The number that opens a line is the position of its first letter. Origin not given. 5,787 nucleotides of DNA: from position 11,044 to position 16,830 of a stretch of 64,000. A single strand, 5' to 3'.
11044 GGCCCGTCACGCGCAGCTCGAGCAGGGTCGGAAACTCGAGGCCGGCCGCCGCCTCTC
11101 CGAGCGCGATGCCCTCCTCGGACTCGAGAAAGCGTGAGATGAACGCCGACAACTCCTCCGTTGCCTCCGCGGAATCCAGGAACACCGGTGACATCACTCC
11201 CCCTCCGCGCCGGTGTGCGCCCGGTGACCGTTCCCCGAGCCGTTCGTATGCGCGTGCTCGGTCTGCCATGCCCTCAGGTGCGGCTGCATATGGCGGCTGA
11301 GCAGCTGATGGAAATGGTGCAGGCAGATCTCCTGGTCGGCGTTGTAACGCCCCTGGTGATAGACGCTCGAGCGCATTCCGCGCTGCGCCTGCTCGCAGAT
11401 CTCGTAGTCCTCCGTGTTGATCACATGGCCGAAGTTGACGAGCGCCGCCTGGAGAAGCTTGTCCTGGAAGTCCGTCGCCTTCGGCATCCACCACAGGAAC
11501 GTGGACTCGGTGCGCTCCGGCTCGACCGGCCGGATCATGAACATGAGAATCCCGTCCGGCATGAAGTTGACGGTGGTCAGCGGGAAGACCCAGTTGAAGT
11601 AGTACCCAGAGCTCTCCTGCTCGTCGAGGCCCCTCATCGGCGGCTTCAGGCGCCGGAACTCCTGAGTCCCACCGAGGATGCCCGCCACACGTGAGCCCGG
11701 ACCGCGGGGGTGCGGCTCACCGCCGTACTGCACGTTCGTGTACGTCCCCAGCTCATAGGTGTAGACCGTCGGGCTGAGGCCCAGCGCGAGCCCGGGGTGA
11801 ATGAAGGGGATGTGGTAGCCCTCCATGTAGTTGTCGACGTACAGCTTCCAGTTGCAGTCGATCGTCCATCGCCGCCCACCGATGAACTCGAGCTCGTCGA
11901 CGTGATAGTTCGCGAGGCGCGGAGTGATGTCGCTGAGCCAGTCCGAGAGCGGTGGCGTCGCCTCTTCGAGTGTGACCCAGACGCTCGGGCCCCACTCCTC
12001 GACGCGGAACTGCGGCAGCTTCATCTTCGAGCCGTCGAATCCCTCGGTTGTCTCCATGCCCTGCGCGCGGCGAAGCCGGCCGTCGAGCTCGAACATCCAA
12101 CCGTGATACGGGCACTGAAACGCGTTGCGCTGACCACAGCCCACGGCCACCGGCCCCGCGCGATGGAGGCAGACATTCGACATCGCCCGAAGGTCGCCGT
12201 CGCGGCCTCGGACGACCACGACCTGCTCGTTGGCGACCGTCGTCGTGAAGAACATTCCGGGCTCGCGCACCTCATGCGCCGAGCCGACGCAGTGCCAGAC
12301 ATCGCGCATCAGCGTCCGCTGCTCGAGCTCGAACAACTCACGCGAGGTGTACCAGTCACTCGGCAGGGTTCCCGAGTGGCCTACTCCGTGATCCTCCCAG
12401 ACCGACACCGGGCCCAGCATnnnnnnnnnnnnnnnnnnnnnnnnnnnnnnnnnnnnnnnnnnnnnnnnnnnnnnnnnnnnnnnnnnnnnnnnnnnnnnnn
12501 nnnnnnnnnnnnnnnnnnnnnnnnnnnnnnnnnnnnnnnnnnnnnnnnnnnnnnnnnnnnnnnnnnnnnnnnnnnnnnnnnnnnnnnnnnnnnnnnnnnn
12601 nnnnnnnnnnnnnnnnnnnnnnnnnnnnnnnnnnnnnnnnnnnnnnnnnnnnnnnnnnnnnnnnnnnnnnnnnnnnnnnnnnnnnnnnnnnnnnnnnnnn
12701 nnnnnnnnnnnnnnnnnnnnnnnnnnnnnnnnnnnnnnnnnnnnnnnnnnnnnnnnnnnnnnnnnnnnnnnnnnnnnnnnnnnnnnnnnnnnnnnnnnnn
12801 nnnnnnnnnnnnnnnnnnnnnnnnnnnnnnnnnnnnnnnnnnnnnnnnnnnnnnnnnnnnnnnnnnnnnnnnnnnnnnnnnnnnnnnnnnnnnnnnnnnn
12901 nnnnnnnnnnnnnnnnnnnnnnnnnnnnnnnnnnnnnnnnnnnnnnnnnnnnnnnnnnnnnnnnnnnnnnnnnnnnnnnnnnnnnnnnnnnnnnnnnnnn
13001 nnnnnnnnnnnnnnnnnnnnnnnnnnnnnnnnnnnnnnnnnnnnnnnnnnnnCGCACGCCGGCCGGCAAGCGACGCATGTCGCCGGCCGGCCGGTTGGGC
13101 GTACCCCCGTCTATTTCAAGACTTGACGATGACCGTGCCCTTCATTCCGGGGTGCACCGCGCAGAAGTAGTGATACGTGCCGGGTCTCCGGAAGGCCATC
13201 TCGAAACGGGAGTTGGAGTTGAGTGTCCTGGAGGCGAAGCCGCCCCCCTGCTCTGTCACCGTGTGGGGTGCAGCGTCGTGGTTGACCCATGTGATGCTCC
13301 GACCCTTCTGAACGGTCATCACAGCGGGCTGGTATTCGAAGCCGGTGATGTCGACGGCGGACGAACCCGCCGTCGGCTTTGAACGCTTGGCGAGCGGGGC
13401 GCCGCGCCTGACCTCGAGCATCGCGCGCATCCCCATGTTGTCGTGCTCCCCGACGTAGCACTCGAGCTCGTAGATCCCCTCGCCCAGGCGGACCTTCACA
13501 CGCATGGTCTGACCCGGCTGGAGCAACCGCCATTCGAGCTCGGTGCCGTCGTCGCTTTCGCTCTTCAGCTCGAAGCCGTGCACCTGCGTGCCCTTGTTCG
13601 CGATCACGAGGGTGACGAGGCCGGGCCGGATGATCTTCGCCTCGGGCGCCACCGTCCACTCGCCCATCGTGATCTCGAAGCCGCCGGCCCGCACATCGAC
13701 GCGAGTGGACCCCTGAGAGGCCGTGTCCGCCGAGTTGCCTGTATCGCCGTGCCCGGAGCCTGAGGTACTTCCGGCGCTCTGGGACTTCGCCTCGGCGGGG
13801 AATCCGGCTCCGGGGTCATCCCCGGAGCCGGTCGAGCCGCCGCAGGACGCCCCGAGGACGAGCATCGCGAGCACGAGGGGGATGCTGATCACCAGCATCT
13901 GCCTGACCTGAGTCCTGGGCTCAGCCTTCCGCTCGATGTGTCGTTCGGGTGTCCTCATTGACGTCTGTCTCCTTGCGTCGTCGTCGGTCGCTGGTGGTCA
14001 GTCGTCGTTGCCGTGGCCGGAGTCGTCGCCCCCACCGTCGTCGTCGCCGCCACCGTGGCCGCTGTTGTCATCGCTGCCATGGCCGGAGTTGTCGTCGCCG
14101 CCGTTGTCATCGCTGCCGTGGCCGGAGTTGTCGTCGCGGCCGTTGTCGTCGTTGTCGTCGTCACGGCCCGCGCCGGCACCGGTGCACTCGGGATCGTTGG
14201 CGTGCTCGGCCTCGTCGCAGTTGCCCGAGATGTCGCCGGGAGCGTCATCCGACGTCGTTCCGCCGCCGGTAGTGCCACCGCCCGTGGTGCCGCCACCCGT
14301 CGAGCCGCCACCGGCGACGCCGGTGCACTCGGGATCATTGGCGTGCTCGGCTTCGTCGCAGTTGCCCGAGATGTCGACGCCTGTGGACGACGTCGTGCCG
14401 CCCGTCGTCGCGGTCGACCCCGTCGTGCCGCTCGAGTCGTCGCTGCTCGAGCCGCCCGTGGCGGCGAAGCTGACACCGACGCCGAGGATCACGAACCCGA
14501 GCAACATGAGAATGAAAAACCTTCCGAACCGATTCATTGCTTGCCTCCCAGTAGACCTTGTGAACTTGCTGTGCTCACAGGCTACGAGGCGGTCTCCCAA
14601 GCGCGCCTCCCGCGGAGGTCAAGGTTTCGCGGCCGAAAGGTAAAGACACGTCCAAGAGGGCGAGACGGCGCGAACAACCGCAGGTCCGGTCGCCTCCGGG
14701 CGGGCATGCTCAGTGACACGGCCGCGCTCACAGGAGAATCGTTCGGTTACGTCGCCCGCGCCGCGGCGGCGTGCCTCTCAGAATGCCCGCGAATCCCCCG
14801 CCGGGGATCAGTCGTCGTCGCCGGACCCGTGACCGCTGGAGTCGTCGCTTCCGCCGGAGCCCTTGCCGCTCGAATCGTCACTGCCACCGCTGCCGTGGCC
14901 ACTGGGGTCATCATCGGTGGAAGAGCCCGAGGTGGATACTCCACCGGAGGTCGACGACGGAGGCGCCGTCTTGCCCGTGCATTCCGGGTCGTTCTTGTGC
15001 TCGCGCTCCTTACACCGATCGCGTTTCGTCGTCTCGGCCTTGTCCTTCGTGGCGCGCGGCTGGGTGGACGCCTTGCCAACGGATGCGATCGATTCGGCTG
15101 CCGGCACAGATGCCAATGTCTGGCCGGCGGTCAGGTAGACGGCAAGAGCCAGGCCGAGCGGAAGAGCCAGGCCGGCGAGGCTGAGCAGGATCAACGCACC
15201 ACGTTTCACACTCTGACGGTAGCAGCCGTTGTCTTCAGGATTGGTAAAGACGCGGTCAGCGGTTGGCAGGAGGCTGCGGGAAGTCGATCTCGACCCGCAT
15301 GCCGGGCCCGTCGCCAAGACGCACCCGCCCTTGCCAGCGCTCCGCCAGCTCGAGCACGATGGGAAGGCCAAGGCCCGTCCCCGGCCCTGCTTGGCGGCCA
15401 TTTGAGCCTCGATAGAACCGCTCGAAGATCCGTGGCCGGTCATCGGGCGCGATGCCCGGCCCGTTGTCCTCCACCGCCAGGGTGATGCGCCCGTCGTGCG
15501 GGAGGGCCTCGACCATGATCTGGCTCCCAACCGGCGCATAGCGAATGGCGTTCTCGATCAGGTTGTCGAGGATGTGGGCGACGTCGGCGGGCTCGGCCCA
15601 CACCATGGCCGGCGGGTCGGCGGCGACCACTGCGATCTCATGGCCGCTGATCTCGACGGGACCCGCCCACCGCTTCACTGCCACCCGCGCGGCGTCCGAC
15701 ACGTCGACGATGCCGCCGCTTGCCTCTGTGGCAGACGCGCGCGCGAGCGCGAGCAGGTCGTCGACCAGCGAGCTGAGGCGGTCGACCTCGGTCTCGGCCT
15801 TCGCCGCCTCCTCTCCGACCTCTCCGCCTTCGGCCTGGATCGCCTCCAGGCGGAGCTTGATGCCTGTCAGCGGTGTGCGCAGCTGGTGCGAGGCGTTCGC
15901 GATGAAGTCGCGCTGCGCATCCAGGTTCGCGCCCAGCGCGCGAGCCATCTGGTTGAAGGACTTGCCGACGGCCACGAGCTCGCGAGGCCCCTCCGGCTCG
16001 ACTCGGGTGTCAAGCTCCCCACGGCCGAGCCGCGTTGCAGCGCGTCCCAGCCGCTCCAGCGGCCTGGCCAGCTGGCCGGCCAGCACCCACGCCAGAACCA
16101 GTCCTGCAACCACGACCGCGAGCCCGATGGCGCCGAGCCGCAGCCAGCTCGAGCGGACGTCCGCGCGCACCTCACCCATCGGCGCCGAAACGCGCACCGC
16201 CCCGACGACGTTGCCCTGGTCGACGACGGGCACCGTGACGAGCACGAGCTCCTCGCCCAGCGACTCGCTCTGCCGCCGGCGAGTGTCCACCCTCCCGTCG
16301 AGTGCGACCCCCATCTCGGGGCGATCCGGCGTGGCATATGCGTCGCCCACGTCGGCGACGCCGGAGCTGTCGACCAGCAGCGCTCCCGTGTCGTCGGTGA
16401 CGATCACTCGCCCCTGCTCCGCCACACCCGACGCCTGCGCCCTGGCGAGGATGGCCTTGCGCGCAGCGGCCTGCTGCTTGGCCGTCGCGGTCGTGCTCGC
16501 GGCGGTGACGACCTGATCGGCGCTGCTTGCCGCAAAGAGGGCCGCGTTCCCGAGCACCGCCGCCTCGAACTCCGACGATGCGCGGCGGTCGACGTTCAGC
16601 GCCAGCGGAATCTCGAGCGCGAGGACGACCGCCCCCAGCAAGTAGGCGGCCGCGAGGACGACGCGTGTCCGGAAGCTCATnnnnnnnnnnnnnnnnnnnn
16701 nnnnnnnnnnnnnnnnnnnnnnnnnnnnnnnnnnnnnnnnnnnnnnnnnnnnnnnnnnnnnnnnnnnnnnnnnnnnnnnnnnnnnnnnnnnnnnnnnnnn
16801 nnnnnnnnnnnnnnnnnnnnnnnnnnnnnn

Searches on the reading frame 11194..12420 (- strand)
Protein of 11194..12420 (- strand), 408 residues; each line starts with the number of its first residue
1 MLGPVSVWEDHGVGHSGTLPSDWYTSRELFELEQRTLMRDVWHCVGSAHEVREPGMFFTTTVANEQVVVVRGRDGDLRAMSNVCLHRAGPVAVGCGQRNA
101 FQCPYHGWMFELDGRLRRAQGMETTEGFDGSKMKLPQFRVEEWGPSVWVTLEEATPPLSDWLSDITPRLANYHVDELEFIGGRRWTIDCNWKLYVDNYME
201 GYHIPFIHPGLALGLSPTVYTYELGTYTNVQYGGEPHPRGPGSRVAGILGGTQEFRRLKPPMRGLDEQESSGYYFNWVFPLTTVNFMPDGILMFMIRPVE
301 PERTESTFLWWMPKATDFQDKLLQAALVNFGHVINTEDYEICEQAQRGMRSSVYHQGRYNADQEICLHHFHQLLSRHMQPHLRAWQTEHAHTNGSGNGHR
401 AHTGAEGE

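Call 27: search_protein_families(library=pfam, proteins=[window:11194-12420:-], max_evalue=0.0001)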
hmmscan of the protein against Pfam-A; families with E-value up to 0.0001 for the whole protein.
window:11194-12420:- (408 aa): 3 families
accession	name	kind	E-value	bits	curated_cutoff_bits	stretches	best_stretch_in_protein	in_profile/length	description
PF00848.25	Ring_hydroxyl_A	-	1.3e-36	126.9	24.9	1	181-379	8-207/208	Ring hydroxylating alpha subunit (catalytic domain)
PF00355.32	Rieske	-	1e-20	73.9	20.3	1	42-124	2-83/88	Rieske [2Fe-2S] domain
PF19112.6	VanA_C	-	2.9e-07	31.3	23.5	0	187-212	1-26/193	Vanillate O-demethylase oxygenase C-terminal domain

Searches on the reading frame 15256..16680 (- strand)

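Call 5: search_protein_families(library=pfam, proteins=[window:15256-16680:-], max_evalue=0.01)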
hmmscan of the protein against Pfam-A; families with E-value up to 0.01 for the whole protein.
window:15256-16680:- (474 aa): 4 families
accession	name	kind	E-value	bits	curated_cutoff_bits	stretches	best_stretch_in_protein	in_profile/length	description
PF02518.31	HATPase_c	-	3e-26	92.5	26.4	1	364-470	3-110/111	Histidine kinase-, DNA gyrase B-, and HSP90-like ATPase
PF00512.31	HisKA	-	3.2e-16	59.6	26.9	1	255-316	1-64/66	His Kinase A (phospho-acceptor) domain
PF00672.30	HAMP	-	1.8e-13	51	25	1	199-249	1-51/53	HAMP domain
PF13581.12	HATPase_c_2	-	0.00087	19.7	27.4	1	367-449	32-112/127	Histidine kinase-like ATPase domain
